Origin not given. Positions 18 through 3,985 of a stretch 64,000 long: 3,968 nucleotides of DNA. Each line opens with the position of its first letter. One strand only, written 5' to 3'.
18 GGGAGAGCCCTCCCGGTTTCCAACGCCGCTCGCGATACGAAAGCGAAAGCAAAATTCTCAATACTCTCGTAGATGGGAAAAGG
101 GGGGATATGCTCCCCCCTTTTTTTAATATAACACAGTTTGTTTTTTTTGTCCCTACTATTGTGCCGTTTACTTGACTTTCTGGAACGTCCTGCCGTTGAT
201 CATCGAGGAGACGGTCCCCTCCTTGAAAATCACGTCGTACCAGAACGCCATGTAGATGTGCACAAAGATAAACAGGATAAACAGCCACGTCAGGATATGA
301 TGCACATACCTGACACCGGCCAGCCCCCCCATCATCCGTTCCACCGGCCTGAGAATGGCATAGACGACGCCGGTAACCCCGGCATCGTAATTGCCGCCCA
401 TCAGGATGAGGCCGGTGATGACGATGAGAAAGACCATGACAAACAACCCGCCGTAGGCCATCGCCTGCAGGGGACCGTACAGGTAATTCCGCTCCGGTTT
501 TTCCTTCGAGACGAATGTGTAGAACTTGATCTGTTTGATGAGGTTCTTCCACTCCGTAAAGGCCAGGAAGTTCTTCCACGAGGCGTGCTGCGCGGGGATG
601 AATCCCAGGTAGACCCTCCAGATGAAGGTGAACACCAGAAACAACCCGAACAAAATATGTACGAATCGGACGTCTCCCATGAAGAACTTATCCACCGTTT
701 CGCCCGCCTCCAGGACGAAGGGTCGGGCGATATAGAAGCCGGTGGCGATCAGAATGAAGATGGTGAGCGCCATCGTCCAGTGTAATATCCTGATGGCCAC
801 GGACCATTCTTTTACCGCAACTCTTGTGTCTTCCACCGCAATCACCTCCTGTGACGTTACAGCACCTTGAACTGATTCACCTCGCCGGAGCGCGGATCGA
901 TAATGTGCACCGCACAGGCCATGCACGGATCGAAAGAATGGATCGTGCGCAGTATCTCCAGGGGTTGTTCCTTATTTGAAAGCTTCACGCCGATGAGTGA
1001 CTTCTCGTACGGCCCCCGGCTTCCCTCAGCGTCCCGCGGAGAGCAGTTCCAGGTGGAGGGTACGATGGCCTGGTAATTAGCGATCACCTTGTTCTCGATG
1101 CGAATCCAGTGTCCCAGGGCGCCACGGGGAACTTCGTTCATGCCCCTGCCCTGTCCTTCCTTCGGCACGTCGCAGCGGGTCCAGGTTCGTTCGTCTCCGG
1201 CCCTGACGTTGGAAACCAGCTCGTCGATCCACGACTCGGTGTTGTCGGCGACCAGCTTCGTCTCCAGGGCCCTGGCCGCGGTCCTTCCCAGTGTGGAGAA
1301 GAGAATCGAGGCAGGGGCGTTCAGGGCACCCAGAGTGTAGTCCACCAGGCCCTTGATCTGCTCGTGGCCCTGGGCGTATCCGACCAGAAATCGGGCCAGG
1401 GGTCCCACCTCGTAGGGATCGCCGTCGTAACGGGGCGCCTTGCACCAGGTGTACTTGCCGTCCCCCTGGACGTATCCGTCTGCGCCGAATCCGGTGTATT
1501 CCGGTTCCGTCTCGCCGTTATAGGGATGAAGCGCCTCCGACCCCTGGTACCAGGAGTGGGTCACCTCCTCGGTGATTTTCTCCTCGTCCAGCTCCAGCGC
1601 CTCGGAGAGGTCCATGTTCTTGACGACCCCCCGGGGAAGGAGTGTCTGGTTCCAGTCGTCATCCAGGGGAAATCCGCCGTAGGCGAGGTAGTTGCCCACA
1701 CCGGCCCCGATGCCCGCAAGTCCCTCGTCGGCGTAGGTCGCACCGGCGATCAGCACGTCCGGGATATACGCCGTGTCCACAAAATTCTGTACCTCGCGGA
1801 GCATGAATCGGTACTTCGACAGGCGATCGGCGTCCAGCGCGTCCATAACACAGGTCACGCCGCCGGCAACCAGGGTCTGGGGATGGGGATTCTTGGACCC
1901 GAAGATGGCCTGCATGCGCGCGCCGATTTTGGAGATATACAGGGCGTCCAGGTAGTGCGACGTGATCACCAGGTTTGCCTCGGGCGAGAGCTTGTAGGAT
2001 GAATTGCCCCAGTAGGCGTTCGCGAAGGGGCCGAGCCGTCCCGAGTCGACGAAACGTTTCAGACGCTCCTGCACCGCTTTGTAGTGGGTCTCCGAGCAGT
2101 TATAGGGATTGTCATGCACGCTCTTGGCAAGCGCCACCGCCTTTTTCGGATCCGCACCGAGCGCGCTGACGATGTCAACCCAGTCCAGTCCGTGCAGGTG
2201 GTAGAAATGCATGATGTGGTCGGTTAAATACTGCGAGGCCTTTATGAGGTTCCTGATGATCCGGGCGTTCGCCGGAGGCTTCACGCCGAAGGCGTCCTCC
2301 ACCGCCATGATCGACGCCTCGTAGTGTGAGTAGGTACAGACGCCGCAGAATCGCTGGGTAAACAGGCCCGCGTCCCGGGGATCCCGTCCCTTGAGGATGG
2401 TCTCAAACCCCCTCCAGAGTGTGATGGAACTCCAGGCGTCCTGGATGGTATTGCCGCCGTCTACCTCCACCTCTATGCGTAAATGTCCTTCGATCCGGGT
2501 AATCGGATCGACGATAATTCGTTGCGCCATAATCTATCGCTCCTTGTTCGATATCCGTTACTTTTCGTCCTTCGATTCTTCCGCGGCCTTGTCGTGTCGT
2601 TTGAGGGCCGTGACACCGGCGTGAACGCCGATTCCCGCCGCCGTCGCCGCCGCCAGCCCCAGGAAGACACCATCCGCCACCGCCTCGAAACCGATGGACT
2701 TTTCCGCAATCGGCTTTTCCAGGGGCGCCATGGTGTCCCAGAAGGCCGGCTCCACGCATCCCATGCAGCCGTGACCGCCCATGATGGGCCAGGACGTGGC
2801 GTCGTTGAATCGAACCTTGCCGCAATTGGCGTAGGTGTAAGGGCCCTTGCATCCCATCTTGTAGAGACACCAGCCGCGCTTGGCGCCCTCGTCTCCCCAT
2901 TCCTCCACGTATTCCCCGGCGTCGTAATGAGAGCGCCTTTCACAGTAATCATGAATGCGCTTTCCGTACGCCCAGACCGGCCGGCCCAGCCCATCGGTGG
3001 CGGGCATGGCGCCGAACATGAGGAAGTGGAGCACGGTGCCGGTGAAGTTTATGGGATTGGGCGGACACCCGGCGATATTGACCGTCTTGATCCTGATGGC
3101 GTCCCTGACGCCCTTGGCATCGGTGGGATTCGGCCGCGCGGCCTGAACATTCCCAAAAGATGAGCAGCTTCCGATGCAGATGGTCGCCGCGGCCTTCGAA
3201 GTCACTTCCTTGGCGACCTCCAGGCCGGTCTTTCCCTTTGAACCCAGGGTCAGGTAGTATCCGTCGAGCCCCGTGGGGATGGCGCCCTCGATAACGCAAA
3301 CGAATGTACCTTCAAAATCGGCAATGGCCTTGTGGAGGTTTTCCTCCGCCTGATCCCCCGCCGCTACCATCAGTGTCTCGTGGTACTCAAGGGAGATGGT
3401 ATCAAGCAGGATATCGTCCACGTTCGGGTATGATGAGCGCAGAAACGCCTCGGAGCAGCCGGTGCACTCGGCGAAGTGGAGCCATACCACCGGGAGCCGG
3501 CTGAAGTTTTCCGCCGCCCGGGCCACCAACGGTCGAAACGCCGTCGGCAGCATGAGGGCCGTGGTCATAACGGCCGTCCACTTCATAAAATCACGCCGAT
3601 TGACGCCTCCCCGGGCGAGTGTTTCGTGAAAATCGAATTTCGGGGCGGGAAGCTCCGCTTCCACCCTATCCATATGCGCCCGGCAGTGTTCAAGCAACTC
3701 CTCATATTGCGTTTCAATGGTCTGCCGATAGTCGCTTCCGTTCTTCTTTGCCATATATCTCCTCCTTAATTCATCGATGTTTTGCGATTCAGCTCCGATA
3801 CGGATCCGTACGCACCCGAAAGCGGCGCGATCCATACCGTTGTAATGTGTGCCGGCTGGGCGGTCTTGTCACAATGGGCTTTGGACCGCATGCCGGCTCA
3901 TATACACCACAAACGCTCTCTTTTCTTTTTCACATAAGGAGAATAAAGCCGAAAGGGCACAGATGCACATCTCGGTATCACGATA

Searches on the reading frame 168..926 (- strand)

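Call 75: search_protein_families(library=pfam, proteins=[window:168-926:-], max_evalue=0.00001)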
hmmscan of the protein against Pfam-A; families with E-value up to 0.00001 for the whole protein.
window:168-926:- (252 aa): 1 family
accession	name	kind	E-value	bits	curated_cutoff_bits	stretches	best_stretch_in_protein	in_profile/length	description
PF01292.26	Ni_hydr_CYTB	-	1.7e-33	116.4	30.1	1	41-245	2-179/179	Prokaryotic cytochrome b561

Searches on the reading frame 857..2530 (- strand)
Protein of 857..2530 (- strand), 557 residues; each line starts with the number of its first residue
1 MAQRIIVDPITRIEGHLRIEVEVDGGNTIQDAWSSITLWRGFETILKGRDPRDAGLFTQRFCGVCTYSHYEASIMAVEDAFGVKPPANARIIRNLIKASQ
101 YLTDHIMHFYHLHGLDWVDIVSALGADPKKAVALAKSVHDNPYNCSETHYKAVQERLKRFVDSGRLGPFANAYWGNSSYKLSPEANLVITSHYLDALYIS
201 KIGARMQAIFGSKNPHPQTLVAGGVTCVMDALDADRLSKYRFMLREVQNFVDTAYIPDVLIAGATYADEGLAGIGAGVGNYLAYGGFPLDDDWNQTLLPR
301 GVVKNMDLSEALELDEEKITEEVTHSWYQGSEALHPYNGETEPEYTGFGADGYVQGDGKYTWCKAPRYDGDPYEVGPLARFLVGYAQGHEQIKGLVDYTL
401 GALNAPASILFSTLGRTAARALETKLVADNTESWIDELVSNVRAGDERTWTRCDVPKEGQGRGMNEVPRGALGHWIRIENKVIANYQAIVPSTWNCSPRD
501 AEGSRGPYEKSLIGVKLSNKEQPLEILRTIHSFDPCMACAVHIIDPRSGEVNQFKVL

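Call 9: search_protein_families(library=pfam, proteins=[window:857-2530:-])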
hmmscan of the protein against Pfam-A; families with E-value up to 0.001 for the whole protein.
window:857-2530:- (557 aa): 1 family
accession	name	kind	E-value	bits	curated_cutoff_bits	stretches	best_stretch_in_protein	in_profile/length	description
PF00374.24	NiFeSe_Hases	-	2.3e-215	716.8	25.8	1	40-542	1-508/508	Nickel-dependent hydrogenase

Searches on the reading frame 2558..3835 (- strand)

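Call 9: search_protein_families(library=pfam, proteins=[window:2558-3835:-])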
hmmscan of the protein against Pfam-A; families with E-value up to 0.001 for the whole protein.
window:2558-3835:- (425 aa): 3 families
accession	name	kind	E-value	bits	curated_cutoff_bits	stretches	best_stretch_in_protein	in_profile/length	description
PF14720.11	NiFe_hyd_SSU_C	-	5.1e-32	110.5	27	1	290-372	1-79/80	NiFe/NiFeSe hydrogenase small subunit C-terminal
PF01058.29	Oxidored_q6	-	6.4e-26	91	27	1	124-270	1-127/128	NADH ubiquinone oxidoreductase, 20 Kd subunit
PF10518.14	TAT_signal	-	2.1e-05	24.7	22.7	1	78-97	2-21/21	TAT (twin-arginine translocation) pathway signal sequence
